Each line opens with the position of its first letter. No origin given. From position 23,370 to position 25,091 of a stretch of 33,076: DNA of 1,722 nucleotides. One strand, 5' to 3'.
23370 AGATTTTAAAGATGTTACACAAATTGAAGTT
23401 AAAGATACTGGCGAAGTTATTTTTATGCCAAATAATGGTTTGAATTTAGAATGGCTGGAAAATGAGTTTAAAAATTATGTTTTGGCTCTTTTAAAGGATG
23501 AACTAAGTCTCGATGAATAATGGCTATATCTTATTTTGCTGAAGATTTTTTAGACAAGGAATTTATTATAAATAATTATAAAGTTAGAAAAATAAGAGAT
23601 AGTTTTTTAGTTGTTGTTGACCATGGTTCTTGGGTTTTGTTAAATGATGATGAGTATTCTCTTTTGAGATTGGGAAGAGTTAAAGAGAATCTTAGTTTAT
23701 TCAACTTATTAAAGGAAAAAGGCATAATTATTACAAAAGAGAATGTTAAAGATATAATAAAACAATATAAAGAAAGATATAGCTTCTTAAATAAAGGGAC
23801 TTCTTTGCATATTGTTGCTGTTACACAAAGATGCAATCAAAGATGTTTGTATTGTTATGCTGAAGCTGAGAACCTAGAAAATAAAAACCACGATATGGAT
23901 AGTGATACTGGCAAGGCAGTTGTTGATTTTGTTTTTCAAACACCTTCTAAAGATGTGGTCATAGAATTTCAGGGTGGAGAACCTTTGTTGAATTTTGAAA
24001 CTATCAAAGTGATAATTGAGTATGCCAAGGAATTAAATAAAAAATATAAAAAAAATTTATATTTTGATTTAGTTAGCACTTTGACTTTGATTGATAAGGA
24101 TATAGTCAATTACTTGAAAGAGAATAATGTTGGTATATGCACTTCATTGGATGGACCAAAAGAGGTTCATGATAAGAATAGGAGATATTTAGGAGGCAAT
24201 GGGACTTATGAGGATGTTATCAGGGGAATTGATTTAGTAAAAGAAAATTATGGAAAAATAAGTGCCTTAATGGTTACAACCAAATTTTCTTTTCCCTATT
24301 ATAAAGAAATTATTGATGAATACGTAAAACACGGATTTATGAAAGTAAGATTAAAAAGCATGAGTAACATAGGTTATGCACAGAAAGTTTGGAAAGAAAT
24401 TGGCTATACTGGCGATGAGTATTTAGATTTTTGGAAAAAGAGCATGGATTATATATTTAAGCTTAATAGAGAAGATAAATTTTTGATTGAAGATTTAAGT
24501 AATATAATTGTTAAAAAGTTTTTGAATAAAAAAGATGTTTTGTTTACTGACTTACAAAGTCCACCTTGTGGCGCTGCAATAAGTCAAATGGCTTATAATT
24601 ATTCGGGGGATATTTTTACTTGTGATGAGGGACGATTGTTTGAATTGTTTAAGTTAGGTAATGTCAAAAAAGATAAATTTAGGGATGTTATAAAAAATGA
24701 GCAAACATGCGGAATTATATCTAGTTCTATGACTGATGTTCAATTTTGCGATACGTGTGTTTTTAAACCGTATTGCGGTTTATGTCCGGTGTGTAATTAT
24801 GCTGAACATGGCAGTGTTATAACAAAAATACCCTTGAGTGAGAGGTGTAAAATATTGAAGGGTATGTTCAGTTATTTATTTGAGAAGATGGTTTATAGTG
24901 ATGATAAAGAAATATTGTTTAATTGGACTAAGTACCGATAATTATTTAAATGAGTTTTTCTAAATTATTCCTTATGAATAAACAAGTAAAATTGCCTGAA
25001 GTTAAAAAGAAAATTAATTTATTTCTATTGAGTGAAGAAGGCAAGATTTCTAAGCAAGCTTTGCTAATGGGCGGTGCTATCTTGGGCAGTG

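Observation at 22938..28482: Seven-gene radical-SAM peptide-maturation cassette: an expanded, archaeal His-Xaa-Ser (Hxs)-like system with four radical SAM enzymes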

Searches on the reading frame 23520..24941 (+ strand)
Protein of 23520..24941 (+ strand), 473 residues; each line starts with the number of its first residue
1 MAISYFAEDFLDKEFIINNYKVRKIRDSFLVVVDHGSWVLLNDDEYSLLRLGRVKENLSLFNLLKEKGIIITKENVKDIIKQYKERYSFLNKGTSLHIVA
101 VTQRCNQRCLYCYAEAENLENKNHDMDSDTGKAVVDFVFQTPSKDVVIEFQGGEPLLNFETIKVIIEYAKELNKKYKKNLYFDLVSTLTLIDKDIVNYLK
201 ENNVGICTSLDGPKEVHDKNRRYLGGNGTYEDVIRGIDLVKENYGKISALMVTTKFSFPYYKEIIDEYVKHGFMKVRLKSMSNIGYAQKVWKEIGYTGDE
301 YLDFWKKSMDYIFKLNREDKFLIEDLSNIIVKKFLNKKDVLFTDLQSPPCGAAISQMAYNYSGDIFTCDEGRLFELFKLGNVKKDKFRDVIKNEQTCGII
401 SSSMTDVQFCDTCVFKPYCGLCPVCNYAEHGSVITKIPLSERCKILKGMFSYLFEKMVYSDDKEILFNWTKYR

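Call 3: search_protein_families(library=ncbifam, proteins=[window:23520-24941:+], max_evalue=0.01)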
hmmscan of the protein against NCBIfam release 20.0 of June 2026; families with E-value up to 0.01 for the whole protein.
window:23520-24941:+ (473 aa): 69 families (the best 25 are shown)
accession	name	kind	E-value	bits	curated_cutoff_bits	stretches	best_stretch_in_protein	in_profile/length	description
TIGR03978.1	rSAM_paired_1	equivalog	4.3e-128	428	370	1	20-469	4-465/466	His-Xaa-Ser system radical SAM maturase HxsB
NF047865.1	rSAM_PapB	equivalog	1.3e-51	175.8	340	1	99-433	7-327/330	PapB family radical SAM/SPASM ranthipeptide maturase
TIGR04064.1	rSAM_nif11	equivalog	4.4e-44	151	518.7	1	92-450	75-426/459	nif11-like peptide radical SAM maturase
TIGR04068.1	rSAM_ocin_clost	equivalog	6.1e-41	140.8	500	1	38-425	21-423/462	Cys-rich peptide radical SAM maturase CcpM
NF040492.1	not_ScfB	exception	1.3e-40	139.7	855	1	60-450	65-441/450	ScfB-related radical SAM/SPASM orphan maturase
TIGR03906.1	quino_hemo_SAM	equivalog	1.2e-36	126.4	453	1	98-447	97-437/467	quinohemoprotein amine dehydrogenase maturation protein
TIGR04163.1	rSAM_cobopep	equivalog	3e-35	121.8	375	1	60-452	30-414/428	peptide-modifying radical SAM enzyme CbpB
TIGR03974.1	rSAM_six_Cys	equivalog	2.4e-34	119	425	1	54-436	59-430/451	thioether cross-link-forming SCIFF peptide maturase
TIGR03942.1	sulfatase_rSAM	equivalog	1e-33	116.9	349.45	1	99-457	5-357/363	anaerobic sulfatase maturase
NF041298.1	rSAM_mat_DynA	equivalog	4e-33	114.9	450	1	98-453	4-349/356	dynobactin maturation radical SAM/SPASM protein DynA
NF035951.1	rSAM_RumMC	equivalog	1.2e-32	113.3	720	1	59-267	76-288/510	RumMC family radical SAM sactipeptide maturase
NF010321.0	PRK13758.1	equivalog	3.3e-27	95.6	441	1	94-460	4-365/370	anaerobic sulfatase-maturase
NF038107.1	rSAM_NF038107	equivalog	3.4e-27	95.3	600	1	35-251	24-244/444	Cys-every-fifth radical SAM/SPASM peptide maturase CefB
TIGR04261.1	rSAM_GlyRichRpt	subfamily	1.8e-26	93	310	1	101-433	3-338/363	cyclophane-forming radical SAM/SPASM peptide maturase GrrM/OscB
TIGR04280.1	geopep_mat_rSAM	hypoth_equivalog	1.2e-23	83.9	400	1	95-280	84-269/428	geopeptide radical SAM maturase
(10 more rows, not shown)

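Call 4: search_protein_families(library=pfam, proteins=[window:23520-24941:+], max_evalue=0.01)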
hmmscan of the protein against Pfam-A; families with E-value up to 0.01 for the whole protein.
window:23520-24941:+ (473 aa): 4 families
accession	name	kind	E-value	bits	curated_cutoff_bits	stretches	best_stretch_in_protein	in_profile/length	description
PF04055.27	Radical_SAM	-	2e-16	61.1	29.5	1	101-252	3-149/166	Radical SAM superfamily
PF13353.11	Fer4_12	-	6.2e-09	36.7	22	1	95-206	5-113/137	4Fe-4S single cluster domain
PF02348.25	CTP_transf_3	-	0.00021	21.6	22.6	1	122-189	68-126/217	Cytidylyltransferase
PF13186.11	SPASM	-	0.0003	21.4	21.5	1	350-413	1-66/67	Iron-sulfur cluster-binding domain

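Call 11: find_homologous_proteins(query=window:23520-24941:+, max_evalue=1e-20)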
Query window:23520-24941:+ (473 aa): 2414 proteins with E <= 1e-20 among 8000 candidates; the best 120 are listed.
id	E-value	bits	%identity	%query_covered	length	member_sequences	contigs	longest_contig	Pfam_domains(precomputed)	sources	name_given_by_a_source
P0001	0.0e+0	1077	100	100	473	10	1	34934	PF04055.28,PF13353.12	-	-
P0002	2.7e-161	556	52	96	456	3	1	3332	PF04055.28,PF13353.12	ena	-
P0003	2.1e-160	553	52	97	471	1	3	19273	PF04055.28,PF13353.12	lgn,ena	-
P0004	2.0e-156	540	50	99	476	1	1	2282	PF13186.12,PF04055.28,PF13353.12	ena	-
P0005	2.6e-156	539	51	99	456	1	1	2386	PF04055.28,PF13353.12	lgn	-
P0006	5.4e-155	535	50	100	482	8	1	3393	PF13186.12,PF04055.28,PF13353.12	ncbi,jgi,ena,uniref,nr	ncbi:MAG: His-Xaa-Ser system radical SAM maturase HxsB [Candidatus Iainarchaeum archaeon]|uniref:His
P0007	5.8e-155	535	50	97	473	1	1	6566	PF13186.12,PF04055.28,PF13353.12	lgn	-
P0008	2.5e-154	533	49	97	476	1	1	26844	PF04055.28,PF13353.12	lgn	-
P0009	4.4e-154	532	51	99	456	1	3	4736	PF04055.28,PF13353.12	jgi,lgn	-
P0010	6.0e-154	531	51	100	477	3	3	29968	PF04055.28,PF13353.12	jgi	-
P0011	6.7e-154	531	49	98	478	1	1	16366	PF04055.28,PF13353.12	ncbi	-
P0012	1.2e-153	530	49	98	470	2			PF13186.12,PF04055.28,PF13353.12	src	-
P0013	4.2e-153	529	48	100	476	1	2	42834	PF13186.12,PF04055.28,PF13353.12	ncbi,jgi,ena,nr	ncbi:MAG: His-Xaa-Ser system radical SAM maturase HxsB [Candidatus Aenigmarchaeota archaeon]|nr:His-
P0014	4.5e-153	529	50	97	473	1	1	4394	PF04055.28,PF13353.12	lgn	-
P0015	8.9e-153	528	50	99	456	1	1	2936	PF04055.28,PF13353.12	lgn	-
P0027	2.4e-150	520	52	96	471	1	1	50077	PF04055.28,PF13353.12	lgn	-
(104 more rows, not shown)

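Call 18: find_related_loci(query=A1, collection=genome_contigs, flank=8000)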
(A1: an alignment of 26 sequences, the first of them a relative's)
Query A1 (473 aa) in genome_contigs; peptide patterns used: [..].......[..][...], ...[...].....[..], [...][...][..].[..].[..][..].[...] (x = any residue, [..] = any of these).
600 stretches matched a pattern (row limit reached: there are more); 493 encode a relative of the query (tblastn E <= 1e-3); the best 80 are kept; 80 distinct loci.
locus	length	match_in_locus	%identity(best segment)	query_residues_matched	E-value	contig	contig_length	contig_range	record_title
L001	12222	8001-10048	45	12-473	5e-147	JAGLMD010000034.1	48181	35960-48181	MAG: Nanoarchaeota archaeon isolate RS_5_44 ROV157_5.bin.44.fa_34, whole genome shotgun sequence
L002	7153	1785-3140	43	21-472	4e-126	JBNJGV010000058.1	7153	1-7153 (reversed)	MAG: Nanobdellota archaeon isolate Y22_30dBSe2.bin.106 NODE_7677_length_7153_cov_38.955203, whole genome shotgun sequenc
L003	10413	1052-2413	44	1-469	3e-125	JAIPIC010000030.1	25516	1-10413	MAG: Candidatus Woesearchaeota archaeon isolate Tobar13.5m-G65 Tobar13-5m-C2148, whole genome shotgun sequence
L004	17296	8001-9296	47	16-450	3e-122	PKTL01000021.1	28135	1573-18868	MAG: Candidatus Woesearchaeota archaeon isolate BM511 sc_949, whole genome shotgun sequence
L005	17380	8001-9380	43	11-469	2e-116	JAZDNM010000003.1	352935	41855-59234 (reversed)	MAG: archaeon isolate MEGAHIT-group-0.710 k141_18382390, whole genome shotgun sequence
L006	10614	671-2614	39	27-472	1e-115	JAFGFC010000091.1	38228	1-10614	MAG: Spirochaetes bacterium isolate Zod_Metabat.1289 k87_3889893, whole genome shotgun sequence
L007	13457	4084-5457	39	14-470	1e-111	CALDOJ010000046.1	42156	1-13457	MAG TPA_asm: Candidatus Woesearchaeota archaeon isolate ERR2206790_bin.73_CONCOCT_v1.1_MAG genome assembly, contig: ERZ8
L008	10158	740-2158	39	17-469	7e-111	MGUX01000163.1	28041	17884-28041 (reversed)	MAG: Elusimicrobia bacterium RIFCSPLOWO2_12_FULL_59_9 rifcsplowo2_12_scaffold_8838, whole genome shotgun sequence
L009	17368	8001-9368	37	29-472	2e-108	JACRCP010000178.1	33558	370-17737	MAG: Deltaproteobacteria bacterium isolate NC_groundwater_1649_Pr3_B-0.1um_64_26 SR-2_scaffold_141_1590243, whole genome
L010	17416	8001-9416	37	17-473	3e-108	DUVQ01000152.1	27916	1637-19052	MAG TPA_asm: Oligoflexales bacterium isolate AS08sgBPME_423 248084_AS08, whole genome shotgun sequence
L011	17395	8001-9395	39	20-471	2e-106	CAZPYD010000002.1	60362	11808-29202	MAG TPA_asm: uncultured Candidatus Saccharibacteria bacterium isolate SRP077602_co6_10 genome assembly, contig: NODE_765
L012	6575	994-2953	37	17-469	1e-105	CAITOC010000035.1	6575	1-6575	MAG: Candidatus Moranbacteria bacterium isolate MJ130702B_bin-413 genome assembly, contig: bin-413:35/88, whole genome s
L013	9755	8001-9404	37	20-471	7e-105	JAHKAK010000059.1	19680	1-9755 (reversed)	MAG: Patescibacteria group bacterium isolate Undefined_mixed_planktonic.mb.35 Undefined_mixed_pl.mb.35_k141_689745, whol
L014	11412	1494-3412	38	17-469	9e-105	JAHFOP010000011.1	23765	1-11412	MAG: Candidatus Moraniibacteriota bacterium isolate nzgw506 NODE_778_length_23766_cov_3.136942, whole genome shotgun seq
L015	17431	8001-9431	37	14-473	2e-103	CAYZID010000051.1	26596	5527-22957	MAG TPA_asm: uncultured Myxococcales bacterium isolate binchicken_co64_124 genome assembly, contig: NODE_1191_length_265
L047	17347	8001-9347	42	14-456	6e-121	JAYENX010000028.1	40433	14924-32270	MAG: Nanoarchaeota archaeon isolate MAG044 MAG044_28, whole genome shotgun sequence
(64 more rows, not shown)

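Call 23: search_protein_families(library=padloc, proteins=[window:23520-24941:+], max_evalue=0.01)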
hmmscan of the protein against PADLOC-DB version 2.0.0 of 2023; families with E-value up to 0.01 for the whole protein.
window:23520-24941:+ (473 aa): 3 families
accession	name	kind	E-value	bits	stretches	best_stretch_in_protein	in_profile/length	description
PDLC02903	pVip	-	4.7e-11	40.7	1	101-212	6-102/257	Viperins not associated with kinases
PDLC02904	pVip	-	3.6e-09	34.5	1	101-247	9-143/262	Viperins associated with kinases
PDLC02083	Cas4_II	-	0.00032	19.1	1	85-181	28-123/186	-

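Call 24: find_encoding_contigs(protein=P0003, flank=7000, max_places=2)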
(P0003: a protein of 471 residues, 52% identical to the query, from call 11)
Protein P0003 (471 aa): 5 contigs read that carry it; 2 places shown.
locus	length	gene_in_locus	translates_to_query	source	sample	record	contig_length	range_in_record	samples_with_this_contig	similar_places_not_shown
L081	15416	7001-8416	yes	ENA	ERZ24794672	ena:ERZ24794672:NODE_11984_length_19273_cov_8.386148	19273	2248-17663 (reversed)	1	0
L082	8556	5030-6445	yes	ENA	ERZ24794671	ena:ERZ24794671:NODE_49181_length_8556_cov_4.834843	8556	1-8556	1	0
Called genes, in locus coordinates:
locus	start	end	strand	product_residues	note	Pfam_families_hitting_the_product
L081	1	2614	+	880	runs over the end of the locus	PF00690:Cation_ATPase_N, PF00122:E1-E2_ATPase, PF00702:Hydrolase, PF13246:Cation_ATPase, PF12710:HAD (weak), PF00689:Cation_ATPase_C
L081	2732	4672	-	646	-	PF02412:TSP_3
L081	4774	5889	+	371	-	PF06819:Arc_PepC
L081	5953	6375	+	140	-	PF27806:HxsD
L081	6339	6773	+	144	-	-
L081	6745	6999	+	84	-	-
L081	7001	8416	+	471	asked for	PF13353:Fer4_12, PF04055:Radical_SAM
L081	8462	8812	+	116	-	-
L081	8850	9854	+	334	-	-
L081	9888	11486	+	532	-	PF13231:PMT_2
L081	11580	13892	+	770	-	PF04055:Radical_SAM, PF02310:B12-binding, PF04055:Radical_SAM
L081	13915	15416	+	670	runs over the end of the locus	PF02310:B12-binding (faint), PF04055:Radical_SAM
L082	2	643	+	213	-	?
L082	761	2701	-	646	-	PF02412:TSP_3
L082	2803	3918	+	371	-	PF06819:Arc_PepC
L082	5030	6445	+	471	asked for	PF13353:Fer4_12, PF04055:Radical_SAM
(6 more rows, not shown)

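Call 25: find_encoding_contigs(protein=P0027, flank=7000, max_places=2)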
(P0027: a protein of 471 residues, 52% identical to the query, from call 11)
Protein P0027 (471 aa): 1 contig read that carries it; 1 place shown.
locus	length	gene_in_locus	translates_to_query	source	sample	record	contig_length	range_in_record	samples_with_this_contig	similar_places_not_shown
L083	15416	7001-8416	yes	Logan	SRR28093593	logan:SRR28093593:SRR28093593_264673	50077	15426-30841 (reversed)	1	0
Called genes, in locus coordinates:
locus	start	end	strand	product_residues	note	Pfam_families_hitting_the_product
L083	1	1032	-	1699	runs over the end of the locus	PF00041:fn3 (faint), PF19077:Big_13 (faint)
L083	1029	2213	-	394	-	-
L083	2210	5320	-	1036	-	-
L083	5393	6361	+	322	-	-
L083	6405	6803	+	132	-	PF27806:HxsD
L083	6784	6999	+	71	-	-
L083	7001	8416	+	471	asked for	PF04055:Radical_SAM, PF13353:Fer4_12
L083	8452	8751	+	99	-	-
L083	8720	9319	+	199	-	-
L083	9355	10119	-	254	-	-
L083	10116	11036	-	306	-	PF01136:Peptidase_U32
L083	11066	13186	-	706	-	PF02310:B12-binding (faint), PF04055:Radical_SAM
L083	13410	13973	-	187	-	PF01876:RNase_P_p30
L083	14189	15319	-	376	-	PF07690:MFS_1, PF12832:MFS_1_like, PF07690:MFS_1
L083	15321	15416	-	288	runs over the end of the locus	PF00892:EamA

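Call 26: find_encoding_contigs(protein=P0010, flank=7000, max_places=2)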
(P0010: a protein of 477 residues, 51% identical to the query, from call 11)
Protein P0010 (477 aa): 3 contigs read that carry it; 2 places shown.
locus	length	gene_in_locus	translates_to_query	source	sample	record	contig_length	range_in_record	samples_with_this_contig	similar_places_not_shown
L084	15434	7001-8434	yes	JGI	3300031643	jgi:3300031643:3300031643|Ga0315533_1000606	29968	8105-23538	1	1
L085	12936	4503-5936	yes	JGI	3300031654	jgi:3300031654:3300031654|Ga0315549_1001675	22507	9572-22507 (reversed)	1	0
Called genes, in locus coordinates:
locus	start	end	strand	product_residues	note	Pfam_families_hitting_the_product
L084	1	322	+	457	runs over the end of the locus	PF02386:TrkH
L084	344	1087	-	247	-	PF00702:Hydrolase, PF13419:HAD_2, PF13242:Hydrolase_like (weak)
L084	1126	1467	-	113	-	PF01817:CM_2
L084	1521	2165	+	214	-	PF00730:HhH-GPD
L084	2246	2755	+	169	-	PF02224:Cytidylate_kin (faint), PF13238:AAA_18 (faint), PF01202:SKI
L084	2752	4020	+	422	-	PF00275:EPSP_synthase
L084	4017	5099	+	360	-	PF01264:Chorismate_synt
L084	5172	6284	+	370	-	PF06819:Arc_PepC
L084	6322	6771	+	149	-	PF27806:HxsD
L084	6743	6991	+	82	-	-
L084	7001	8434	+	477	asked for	PF04055:Radical_SAM, PF13353:Fer4_12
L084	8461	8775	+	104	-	-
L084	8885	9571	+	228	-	-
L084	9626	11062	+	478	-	PF02310:B12-binding, PF04055:Radical_SAM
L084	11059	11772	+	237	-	PF00535:Glycos_transf_2, PF13641:Glyco_tranf_2_3 (weak)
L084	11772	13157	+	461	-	PF02310:B12-binding, PF04055:Radical_SAM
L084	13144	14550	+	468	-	PF02310:B12-binding, PF04055:Radical_SAM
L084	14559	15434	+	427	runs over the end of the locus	PF01266:DAO, PF01593:Amino_oxidase, PF13450:NAD_binding_8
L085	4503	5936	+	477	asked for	PF04055:Radical_SAM, PF13353:Fer4_12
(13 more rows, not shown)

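Call 31: find_related_loci(query=A1, collection=metagenome_contigs, flank=8000)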
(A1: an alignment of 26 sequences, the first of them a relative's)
Query A1 (473 aa) in metagenome_contigs; peptide patterns used: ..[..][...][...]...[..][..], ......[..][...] (x = any residue, [..] = any of these).
600 stretches matched a pattern (row limit reached: there are more); 566 encode a relative of the query (tblastn E <= 1e-3); the best 80 are kept; 80 distinct loci.
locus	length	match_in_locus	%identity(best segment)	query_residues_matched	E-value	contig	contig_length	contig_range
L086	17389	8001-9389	49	13-469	1e-143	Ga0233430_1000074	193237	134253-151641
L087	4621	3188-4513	46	17-453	3e-134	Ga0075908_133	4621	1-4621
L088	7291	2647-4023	45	13-470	2e-132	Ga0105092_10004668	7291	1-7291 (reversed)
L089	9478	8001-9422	44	1-473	1e-131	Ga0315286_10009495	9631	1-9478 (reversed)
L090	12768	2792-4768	46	17-455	1e-131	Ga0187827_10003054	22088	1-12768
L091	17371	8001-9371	42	14-473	1e-129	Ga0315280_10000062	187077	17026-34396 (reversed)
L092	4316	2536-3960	42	1-470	4e-126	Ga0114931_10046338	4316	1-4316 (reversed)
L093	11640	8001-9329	43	29-467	6e-123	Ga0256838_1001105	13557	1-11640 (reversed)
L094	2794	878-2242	43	21-469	6e-126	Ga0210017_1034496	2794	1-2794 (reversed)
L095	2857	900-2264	43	21-469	9e-126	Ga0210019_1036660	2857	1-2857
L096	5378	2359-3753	41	17-471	2e-120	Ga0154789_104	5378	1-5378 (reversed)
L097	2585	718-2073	43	24-469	3e-125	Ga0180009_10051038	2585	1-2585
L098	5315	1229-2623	40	17-471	1e-117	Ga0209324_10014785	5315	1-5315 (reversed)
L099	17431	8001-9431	40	1-469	4e-117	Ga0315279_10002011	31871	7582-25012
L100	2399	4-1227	43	75-471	1e-123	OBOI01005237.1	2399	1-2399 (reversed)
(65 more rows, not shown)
